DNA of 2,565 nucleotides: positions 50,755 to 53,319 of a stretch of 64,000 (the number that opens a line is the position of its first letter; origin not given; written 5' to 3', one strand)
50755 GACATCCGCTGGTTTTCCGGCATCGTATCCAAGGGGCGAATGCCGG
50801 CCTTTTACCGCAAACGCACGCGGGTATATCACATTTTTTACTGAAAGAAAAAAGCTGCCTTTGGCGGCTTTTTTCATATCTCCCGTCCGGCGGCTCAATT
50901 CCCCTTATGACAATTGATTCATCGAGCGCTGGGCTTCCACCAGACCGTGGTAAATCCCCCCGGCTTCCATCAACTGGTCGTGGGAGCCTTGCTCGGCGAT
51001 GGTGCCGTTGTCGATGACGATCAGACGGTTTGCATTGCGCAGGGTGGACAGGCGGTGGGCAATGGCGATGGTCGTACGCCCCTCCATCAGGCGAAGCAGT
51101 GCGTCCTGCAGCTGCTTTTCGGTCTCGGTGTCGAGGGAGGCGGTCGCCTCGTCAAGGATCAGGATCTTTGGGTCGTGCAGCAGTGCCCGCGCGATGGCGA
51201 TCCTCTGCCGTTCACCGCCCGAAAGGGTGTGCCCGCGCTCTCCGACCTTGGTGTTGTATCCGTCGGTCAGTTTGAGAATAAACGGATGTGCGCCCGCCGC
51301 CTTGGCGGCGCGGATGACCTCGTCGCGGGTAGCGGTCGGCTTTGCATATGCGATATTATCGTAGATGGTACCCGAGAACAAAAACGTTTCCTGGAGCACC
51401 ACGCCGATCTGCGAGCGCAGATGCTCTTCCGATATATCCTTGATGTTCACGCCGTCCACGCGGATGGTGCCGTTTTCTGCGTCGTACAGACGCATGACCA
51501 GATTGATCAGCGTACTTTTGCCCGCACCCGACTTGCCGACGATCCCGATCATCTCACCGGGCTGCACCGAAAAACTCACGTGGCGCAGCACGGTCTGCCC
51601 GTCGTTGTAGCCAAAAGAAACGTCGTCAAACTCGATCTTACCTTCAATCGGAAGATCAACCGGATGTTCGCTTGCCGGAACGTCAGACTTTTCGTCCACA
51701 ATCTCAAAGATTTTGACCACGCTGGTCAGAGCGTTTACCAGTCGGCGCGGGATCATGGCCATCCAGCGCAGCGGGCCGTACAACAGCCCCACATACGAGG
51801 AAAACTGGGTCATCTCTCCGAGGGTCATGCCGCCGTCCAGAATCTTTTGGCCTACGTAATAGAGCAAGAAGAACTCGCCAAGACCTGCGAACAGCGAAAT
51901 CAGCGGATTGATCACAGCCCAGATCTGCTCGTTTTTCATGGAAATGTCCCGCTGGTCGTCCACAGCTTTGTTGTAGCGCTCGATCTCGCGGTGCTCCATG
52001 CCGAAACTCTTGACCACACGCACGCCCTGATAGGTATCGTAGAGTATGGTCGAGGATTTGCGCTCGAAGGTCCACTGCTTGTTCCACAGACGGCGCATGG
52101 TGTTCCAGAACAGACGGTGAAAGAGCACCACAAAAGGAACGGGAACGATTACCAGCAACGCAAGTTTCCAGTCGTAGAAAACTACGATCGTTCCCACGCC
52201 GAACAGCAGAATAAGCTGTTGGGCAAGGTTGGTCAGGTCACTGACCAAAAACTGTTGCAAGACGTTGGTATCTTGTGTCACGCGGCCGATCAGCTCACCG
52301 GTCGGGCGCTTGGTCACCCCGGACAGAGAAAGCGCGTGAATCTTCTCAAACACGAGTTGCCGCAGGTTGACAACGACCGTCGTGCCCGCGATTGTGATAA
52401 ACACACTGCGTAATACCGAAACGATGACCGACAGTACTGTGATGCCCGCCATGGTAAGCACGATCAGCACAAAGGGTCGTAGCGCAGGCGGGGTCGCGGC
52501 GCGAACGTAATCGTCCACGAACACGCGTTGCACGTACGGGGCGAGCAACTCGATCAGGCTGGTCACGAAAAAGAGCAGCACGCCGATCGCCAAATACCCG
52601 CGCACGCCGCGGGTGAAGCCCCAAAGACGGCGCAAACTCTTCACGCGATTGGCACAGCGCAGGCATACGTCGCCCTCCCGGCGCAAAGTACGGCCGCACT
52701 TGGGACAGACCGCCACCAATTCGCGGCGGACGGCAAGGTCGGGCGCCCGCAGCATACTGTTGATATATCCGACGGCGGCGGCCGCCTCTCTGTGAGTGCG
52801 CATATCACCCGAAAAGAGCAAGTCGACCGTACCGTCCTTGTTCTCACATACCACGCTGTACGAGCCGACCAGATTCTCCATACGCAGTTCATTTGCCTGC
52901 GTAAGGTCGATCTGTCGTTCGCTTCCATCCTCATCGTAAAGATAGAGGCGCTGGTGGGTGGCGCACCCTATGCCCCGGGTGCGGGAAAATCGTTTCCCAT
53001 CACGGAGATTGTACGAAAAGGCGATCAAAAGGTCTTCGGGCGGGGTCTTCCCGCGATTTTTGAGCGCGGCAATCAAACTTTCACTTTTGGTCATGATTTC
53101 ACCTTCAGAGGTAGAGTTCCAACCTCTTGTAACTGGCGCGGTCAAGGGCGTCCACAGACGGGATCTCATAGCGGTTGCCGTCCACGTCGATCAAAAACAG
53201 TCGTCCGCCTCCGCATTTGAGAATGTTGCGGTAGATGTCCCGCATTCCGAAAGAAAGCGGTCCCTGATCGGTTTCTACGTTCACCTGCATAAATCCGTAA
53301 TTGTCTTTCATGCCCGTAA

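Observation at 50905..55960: Two ABC exporters with Zn-ribbon-capped N-terminal cytoplasmic domains bracket a DUF1854-like gene: an uncharacterised three-gene module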

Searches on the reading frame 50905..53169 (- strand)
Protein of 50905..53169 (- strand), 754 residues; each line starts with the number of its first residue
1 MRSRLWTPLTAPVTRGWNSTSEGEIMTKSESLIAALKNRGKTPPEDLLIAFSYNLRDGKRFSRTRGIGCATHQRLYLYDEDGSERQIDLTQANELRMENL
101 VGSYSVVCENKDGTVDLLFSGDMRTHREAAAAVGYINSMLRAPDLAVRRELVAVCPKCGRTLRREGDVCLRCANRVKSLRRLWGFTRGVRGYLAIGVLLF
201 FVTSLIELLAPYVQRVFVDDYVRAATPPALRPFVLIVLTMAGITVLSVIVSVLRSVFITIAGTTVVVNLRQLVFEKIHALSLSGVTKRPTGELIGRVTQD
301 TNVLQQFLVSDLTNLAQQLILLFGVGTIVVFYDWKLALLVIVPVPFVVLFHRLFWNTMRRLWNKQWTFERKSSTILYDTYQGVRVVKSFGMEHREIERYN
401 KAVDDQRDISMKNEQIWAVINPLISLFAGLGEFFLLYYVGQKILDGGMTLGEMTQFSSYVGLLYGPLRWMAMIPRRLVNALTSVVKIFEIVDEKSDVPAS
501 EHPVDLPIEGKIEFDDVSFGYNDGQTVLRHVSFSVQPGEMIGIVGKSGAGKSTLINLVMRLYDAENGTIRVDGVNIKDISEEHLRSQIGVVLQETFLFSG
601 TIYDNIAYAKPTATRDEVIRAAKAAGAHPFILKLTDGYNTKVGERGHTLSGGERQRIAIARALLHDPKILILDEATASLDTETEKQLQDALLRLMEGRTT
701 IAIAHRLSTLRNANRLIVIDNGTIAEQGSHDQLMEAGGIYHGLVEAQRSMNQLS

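Call 7: search_protein_families(library=pfam, proteins=[window:50908-53094:-], max_evalue=1)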
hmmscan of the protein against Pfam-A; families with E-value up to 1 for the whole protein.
window:50908-53094:- (729 aa): 28 families (the best 25 are shown)
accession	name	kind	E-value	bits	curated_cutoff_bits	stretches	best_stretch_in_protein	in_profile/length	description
PF00664.28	ABC_membrane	-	5.4e-46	157.9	28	1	168-442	1-274/274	ABC transporter transmembrane region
PF00005.33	ABC_tran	-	5.7e-37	127.8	25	1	503-652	1-137/137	ABC transporter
PF02463.25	SMC_N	-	6.2e-05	23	40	1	568-694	135-211/220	RecF/RecN/SMC N terminal domain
PF00004.35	AAA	-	0.0001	23.2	21.2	1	518-690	3-119/131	ATPase family associated with various cellular activities (AAA)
PF13401.12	AAA_22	-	0.00024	21.9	27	1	515-665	7-104/130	AAA domain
PF03193.22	RsgA_GTPase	-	0.0013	19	30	1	503-544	97-137/174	RsgA GTPase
PF17145.10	DUF5119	-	0.0017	18.7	27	1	49-131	35-114/191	Domain of unknown function (DUF5119)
PF13555.12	AAA_29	-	0.0027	17.9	27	1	507-534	16-43/61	P-loop containing region of AAA domain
PF13604.12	AAA_30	-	0.0032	17.7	27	1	512-565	17-68/191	AAA domain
PF13191.12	AAA_16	-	0.0043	18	32.6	1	511-671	23-160/167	AAA ATPase domain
PF01926.29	MMR_HSR1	-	0.0059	17.1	21.9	1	516-535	2-21/113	50S ribosome-binding GTPase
PF19263.5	DUF5906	-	0.0065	17.5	27.6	1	518-591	1-75/114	Family of unknown function (DUF5906)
PF13304.12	AAA_21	-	0.015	15.8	27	0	516-536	2-22/304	AAA domain, putative AbiEii toxin, Type IV TA system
PF13558.12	SbcC_Walker_B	-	0.016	15.9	27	1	612-665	21-87/90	SbcC/RAD50-like, Walker B motif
PF13479.12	AAA_24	-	0.019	15.3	27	1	515-565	4-57/195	AAA domain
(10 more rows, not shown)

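Call 8: search_protein_families(library=ncbifam, proteins=[window:50908-53094:-], max_evalue=0.01)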
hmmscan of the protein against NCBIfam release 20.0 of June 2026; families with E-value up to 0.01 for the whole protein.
window:50908-53094:- (729 aa): 193 families (the best 25 are shown)
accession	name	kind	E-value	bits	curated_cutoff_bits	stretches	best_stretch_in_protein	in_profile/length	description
NF052233.1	CphA_assoc_ABC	equivalog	2.4e-163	545.3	880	1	19-724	30-745/766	cyanophycin metabolism-associated ABC transporter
TIGR02203.1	MsbA_lipidA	equivalog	2.6e-131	438.9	602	1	155-722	3-569/572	lipid A export permease/ATP-binding protein MsbA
TIGR02204.1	MsbA_rel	hypoth_equivalog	9.7e-130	433.9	780.4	1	150-722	2-575/576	ABC transporter, permease/ATP-binding protein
TIGR00958.1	3a01208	subfamily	7.1e-121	404.7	874.6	1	150-719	145-711/711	antigen peptide transporter 2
TIGR01846.1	type_I_sec_HlyB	subfamily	4e-117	392.3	725.55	1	176-722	149-692/694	type I secretion system permease/ATPase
NF008381.0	PRK11176.1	equivalog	1.1e-109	367.5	867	1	151-722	10-579/582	lipid A ABC transporter ATP-binding protein/permease MsbA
NF010178.0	PRK13657.1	equivalog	4.6e-109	365.5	733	1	246-723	93-571/588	glucan ABC transporter ATP-binding protein/ permease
NF045513.1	HepA_fam_ABC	equivalog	4.5e-108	362.3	725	1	168-713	52-600/610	heterocyst formation ABC transporter subunit HepA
TIGR03375.1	type_I_sec_LssB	subfamily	6.5e-102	342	693.1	1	204-711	184-691/696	type I secretion system permease/ATPase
TIGR03796.1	NHLM_micro_ABC1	equivalog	5.7e-101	338.9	853.3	1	149-719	137-709/710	NHLP family bacteriocin export ABC transporter peptidase/permease/ATPase subunit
TIGR03797.1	NHLM_micro_ABC2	equivalog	3.5e-96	323.2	709.4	1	139-722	107-685/686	NHLP bacteriocin export ABC transporter permease/ATPase subunit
NF008055.0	PRK10789.1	equivalog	1.1e-95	321.3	845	1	158-722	9-571/590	SmdA family multidrug ABC transporter permease/ATP-binding protein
TIGR02857.1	CydD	equivalog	5.1e-94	316.1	435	1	168-693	5-528/529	thiol reductant ABC exporter subunit CydD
NF008056.1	PRK10790.1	equivalog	1.9e-87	294.2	746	1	151-728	8-581/584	SmdB family multidrug efflux ABC transporter permease/ATP-binding protein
TIGR01193.1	bacteriocin_ABC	subfamily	3e-87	293.8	523.85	1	173-720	163-707/708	peptide cleavage/export ABC transporter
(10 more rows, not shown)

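Call 16: find_encoding_contigs(protein=window:50905-53094:-, flank=6000, max_places=6)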
Protein window:50905-53094:- (729 aa): no gene with exactly this product is on record in the collection.

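Call 17: find_encoding_contigs(protein=window:50905-53169:-, flank=6000, max_places=6)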
Protein window:50905-53169:- (754 aa): no gene with exactly this product is on record in the collection.

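Call 29: search_solved_structures(query=window:50908-53094:-, max_evalue=1e-40)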
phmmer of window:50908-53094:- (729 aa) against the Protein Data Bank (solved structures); distinct sequences matched with E-value up to 1e-40: 259 (the best 60 are shown).
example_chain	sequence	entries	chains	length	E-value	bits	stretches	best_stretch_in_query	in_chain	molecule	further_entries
7niu_A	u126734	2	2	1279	4.1e-166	557.4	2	223-728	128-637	Isoform 2 of Phosphatidylcholine translocator ABCB4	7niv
6s7p_A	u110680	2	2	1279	2.7e-165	554.7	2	223-728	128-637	Phosphatidylcholine translocator ABCB4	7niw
6fn1_A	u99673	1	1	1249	3.3e-163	547.8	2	219-728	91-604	Human-mouse chimeric ABCB1 (ABCBHM)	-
6fn4_A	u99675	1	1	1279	3.7e-163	547.7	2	219-728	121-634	Apo form of Human-mouse chimeric ABCB1 (ABCB1HM) in complex with Antigen binding fragment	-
9ody_A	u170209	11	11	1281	1.7e-161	542.2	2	217-722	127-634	ATP-binding cassette, sub-family B (MDR/TAP), member 4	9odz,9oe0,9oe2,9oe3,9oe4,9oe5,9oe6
6qee_A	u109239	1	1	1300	2.1e-161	541.9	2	218-728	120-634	ABCB1HM-EQ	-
9oe1_A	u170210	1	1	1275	3.1e-161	541.3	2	217-722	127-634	ATP-binding cassette, sub-family B (MDR/TAP), member 4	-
6ujr_A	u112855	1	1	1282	4.3e-161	540.8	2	217-728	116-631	ATP-dependent translocase ABCB1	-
6ujt_A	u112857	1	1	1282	5.1e-161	540.6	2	217-728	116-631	ATP-dependent translocase ABCB1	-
6ujs_A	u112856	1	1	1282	5.9e-161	540.4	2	217-728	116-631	ATP-dependent translocase ABCB1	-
6ujp_A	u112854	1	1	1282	6.1e-161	540.3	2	217-728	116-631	ATP-dependent translocase ABCB1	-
4m1m_A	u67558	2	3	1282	6.2e-161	540.3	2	217-728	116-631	Multidrug resistance protein 1A | ATP-dependent translocase ABCB1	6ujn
3g5u_A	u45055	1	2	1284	6.5e-161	540.2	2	217-728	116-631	Multidrug resistance protein 1a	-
4m2s_A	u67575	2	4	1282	6.6e-161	540.2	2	217-728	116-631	Multidrug resistance protein 1A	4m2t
4lsg_A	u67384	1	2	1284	6.7e-161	540.2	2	217-728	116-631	Multidrug resistance protein 1A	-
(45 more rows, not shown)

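Call 31: find_homologous_proteins(query=window:50908-53094:-, max_evalue=1e-100)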
Query window:50908-53094:- (729 aa): 258 proteins with E <= 1e-100 among 8000 candidates; the best 120 are listed.
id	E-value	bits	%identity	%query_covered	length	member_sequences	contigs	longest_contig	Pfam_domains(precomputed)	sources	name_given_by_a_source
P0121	0.0e+0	1626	100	100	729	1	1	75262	PF00005.34,PF00664.29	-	-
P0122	0.0e+0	1161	69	100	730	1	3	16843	PF00005.34,PF02463.26,PF00664.29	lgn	-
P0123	0.0e+0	1161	69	100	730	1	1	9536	PF00005.34,PF02463.26,PF00664.29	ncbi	-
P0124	0.0e+0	1161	69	100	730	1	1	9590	PF00005.34,PF02463.26,PF00664.29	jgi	-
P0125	0.0e+0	1137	68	100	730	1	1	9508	PF00005.34,PF02463.26,PF00664.29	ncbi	-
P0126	0.0e+0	1132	68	100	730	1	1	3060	PF00005.34,PF02463.26,PF00664.29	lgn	-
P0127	0.0e+0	1121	69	100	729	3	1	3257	PF00005.34,PF00664.29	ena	-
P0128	0.0e+0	1069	63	100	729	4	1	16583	PF00005.34,PF00004.36,PF02463.26,PF00664.29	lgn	-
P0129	0.0e+0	1045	64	100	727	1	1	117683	PF00005.34,PF00664.29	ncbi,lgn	-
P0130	0.0e+0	1031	62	100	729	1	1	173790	PF00005.34,PF00004.36,PF00664.29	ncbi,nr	ncbi:MAG: ABC transporter ATP-binding protein [Clostridiales bacterium]|nr:ABC transporter ATP-bindi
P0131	0.0e+0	1017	62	100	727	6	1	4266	PF00005.34,PF00664.29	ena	-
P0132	0.0e+0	1017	62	100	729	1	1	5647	PF00005.34,PF00664.29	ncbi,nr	ncbi:MAG: ABC transporter ATP-binding protein [Clostridiales bacterium]|nr:ABC transporter ATP-bindi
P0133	2.6e-249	847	53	97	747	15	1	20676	PF00005.34,PF00664.29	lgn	-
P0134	2.8e-248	844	53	97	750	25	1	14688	PF00005.34,PF03193.23,PF00664.29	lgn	-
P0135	1.0e-246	839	53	97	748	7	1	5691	PF00005.34,PF00664.29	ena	-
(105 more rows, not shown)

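Call 44: predict_structure(alignment_id=A2)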
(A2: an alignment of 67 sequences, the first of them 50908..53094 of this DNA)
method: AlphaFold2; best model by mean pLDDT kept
length: 729 residues; sequences in the alignment: 67
mean_pLDDT: 78.3   pTM: 0.54
mean pLDDT of the five models: 78.3, 76.1, 73.6, 72.9, 69.3
residues with pLDDT >= 90: 15; 70-90: 603; 50-70: 97; < 50: 14
segments of 3 or more residues with pLDDT < 50: 257-263, 652-654
pLDDT, mean of each block of 10 residues (from residue 1): 75 78 85 72 87 82 84 83 86 86 84 78 76 68 68 79 81 84 85 79 82 88 89 86 82 55 57 80 80 81 81 72 73 79 78 62 64 87 86 76 70 78 81 77 71 81 72 62 85 71 82 87 81 74 83 79 73 78 83 88 87 81 77 85 80 55 78 80 70 86 87 85 71
secondary structure, 60 per line:
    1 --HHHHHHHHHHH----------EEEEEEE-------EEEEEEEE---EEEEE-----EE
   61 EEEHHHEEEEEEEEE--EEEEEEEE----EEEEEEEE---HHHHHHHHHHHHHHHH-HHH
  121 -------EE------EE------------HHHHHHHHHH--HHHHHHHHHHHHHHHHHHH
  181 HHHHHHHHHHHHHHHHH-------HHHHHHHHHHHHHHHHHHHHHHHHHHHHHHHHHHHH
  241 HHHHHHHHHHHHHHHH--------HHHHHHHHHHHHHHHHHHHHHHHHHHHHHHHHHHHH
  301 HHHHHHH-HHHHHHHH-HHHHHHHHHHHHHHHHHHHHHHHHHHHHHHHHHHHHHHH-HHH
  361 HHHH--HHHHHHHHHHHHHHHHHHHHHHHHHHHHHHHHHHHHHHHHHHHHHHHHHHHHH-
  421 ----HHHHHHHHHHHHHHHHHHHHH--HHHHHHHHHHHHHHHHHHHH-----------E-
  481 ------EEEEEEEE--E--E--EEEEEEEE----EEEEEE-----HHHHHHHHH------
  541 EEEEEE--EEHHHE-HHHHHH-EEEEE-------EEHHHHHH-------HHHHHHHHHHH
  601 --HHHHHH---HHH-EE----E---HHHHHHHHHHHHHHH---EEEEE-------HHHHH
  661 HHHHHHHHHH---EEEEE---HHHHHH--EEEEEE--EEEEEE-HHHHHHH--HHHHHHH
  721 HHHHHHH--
elements in order (helices of 4 or more, strands of 3 or more residues): H3-13 E24-30 E38-45 E49-53 E59-63 E67-75 E78-85 E90-97 H101-116 H150-159 H162-197 H205-256 H265-307 H309-316 H318-356 H358-364 H367-419 H425-445 H448-467 E487-494 E503-510 E515-520 H526-534 E541-546 H556-561 E563-567 H577-582 H590-600 H603-608 H626-640 E644-648 H656-670 E674-678 H682-687 E690-695 E698-703 H705-711 H714-727

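Call 50: fold_search(model_id=the predicted structure, library=pdb)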
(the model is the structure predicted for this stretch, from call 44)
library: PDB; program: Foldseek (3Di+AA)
matches with E <= 10: 1621; with E <= 0.001: 1222
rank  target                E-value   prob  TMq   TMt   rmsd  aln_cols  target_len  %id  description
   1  3qf4_B                2.0e-37  1.00  0.68  0.82   4.8       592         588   32  Crystal structure of a heterodimeric ABC transporter in its inward-facing conformation (released 2012-03-28)
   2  5mkk_A                3.3e-37  1.00  0.68  0.82   4.2       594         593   32  Crystal structure of the heterodimeric ABC transporter TmrAB, a homolog of the antigen translocation complex TAP (released 2017-01-18)
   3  6pam_E                5.0e-37  1.00  0.70  0.85   3.8       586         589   32  Structure of a bacterial Atm1-family ABC transporter with MgADP bound (released 2020-06-24)
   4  3zdq                  7.6e-37  1.00  0.67  0.83   4.0       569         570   32  STRUCTURE OF THE HUMAN MITOCHONDRIAL ABC TRANSPORTER, ABCB10 (NUCLEOTIDE-FREE FORM) (released 2013-01-23)
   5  6pam_A                9.5e-37  1.00  0.69  0.84   3.9       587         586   31  Structure of a bacterial Atm1-family ABC transporter with MgADP bound (released 2020-06-24)
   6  5mkk_B                1.0e-36  1.00  0.69  0.85   3.9       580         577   30  Crystal structure of the heterodimeric ABC transporter TmrAB, a homolog of the antigen translocation complex TAP (released 2017-01-18)
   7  4ayx                  1.1e-36  1.00  0.66  0.82   4.2       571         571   32  STRUCTURE OF THE HUMAN MITOCHONDRIAL ABC TRANSPORTER, ABCB10 (ROD FORM B) (released 2012-07-11)
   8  4ayw                  1.4e-36  1.00  0.64  0.80   4.5       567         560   32  STRUCTURE OF THE HUMAN MITOCHONDRIAL ABC TRANSPORTER, ABCB10 (PLATE FORM) (released 2012-07-11)
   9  2hyd_A                1.5e-36  1.00  0.67  0.82   4.8       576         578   33  Multidrug ABC transporter SAV1866 (released 2006-09-05)
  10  6pam_C                1.7e-36  1.00  0.69  0.84   4.0       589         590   32  Structure of a bacterial Atm1-family ABC transporter with MgADP bound (released 2020-06-24)
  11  9iqg_B                1.8e-36  1.00  0.70  0.82   3.9       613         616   30  Cryo-EM structure of MsRv1273c/72c from Mycobacterium smegmatis in the ATP|ADP+Vi-bound Occ (Vi) state (released 2025-05-14)
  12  4q4h_B                2.6e-36  1.00  0.67  0.82   4.4       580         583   33  TM287/288 in its apo state (released 2014-07-16)
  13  8tso_A                3.3e-36  1.00  0.64  0.79   5.4       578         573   30  KDL bound, nucleotide-free MsbA in open, outward-facing conformation (released 2024-06-19)
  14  8qoe_A                3.3e-36  1.00  0.61  0.75   6.1       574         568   32  Inward-facing conformation of the ABC transporter BmrA (released 2023-12-20)
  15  4ayt                  3.8e-36  1.00  0.66  0.84   4.0       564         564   33  STRUCTURE OF THE HUMAN MITOCHONDRIAL ABC TRANSPORTER, ABCB10 (released 2012-07-11)
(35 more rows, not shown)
